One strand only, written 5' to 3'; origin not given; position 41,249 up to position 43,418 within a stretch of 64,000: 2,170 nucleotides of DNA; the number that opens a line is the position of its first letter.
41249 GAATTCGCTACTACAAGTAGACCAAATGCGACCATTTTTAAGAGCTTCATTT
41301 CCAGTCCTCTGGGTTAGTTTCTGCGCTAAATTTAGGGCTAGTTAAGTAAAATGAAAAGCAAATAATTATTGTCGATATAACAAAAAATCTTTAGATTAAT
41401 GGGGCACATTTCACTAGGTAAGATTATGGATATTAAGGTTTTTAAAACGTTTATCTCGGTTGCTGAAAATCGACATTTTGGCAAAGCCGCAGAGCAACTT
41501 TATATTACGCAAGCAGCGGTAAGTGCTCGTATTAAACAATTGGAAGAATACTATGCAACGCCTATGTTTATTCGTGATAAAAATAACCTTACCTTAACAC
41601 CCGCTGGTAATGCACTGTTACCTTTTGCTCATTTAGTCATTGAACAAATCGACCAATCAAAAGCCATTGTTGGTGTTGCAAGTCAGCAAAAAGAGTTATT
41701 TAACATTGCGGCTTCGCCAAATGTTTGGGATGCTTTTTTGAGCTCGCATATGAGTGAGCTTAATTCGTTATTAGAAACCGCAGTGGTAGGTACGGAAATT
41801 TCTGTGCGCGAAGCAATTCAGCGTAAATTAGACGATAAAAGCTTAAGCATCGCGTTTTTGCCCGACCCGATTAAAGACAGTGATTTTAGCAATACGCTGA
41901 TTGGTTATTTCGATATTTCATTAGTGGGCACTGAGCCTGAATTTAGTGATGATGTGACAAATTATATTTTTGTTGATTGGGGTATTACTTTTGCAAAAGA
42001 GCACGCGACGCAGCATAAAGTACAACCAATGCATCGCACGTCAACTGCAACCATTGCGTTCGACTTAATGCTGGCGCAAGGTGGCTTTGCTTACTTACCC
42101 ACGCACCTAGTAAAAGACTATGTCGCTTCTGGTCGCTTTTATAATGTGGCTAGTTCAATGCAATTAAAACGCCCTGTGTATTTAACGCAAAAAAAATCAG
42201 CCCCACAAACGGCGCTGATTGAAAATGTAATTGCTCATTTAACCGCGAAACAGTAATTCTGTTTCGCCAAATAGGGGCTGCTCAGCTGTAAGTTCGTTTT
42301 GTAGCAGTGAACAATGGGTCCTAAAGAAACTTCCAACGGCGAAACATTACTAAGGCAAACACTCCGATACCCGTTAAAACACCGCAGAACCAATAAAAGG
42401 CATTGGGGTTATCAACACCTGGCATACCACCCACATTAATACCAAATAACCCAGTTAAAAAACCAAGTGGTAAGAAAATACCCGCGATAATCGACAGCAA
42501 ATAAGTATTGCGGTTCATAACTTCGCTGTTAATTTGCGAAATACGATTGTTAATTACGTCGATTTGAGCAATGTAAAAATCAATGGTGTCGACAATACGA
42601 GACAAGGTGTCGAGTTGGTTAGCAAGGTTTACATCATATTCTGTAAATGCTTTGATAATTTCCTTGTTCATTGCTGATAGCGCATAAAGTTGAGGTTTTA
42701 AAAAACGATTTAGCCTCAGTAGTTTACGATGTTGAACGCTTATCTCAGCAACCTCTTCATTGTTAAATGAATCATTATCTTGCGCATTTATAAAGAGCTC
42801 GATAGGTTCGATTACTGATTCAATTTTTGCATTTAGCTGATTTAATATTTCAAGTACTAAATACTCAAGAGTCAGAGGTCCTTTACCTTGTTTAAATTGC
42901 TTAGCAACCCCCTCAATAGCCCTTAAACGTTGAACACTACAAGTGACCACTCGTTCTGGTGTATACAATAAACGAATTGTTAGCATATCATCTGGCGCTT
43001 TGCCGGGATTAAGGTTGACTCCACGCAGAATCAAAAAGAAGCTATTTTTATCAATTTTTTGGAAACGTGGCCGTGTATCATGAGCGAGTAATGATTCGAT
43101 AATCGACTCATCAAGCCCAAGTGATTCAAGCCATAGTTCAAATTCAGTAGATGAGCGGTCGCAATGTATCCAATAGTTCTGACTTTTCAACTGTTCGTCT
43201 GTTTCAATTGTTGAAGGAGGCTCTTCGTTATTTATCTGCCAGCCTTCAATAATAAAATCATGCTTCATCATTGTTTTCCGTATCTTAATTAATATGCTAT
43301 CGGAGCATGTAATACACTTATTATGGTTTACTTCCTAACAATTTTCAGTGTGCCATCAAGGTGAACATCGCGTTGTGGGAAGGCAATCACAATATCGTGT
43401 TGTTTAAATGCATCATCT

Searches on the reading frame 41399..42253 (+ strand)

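Call 15: search_protein_families(library=pfam, proteins=[window:41399-42253:+], max_evalue=0.00001)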
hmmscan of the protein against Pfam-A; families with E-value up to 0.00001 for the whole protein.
window:41399-42253:+ (285 aa): 2 families
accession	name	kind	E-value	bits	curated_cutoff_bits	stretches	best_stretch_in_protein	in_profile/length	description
PF00126.33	HTH_1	-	2.6e-19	69.4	26.6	1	15-70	4-59/60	Bacterial regulatory helix-turn-helix protein, lysR family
PF03466.25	LysR_substrate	-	1.1e-09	38.5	28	1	202-283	124-206/209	LysR substrate binding domain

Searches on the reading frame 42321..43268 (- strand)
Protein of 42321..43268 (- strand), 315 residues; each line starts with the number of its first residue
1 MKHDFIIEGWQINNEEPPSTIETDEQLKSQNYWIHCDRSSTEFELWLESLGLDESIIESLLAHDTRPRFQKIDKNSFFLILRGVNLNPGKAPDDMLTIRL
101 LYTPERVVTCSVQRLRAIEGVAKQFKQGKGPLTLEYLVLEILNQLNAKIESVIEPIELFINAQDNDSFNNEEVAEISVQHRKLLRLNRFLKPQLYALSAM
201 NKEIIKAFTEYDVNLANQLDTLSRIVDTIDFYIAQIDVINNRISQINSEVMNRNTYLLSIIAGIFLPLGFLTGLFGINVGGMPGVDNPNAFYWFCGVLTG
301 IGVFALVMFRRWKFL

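Call 15: search_protein_families(library=pfam, proteins=[window:42321-43268:-], max_evalue=0.00001)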
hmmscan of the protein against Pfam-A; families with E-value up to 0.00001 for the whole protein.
window:42321-43268:- (315 aa): 1 family
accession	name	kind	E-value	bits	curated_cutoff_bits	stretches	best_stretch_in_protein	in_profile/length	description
PF01544.23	CorA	-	4.7e-57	194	27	1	29-311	2-292/292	CorA-like Mg2+ transporter protein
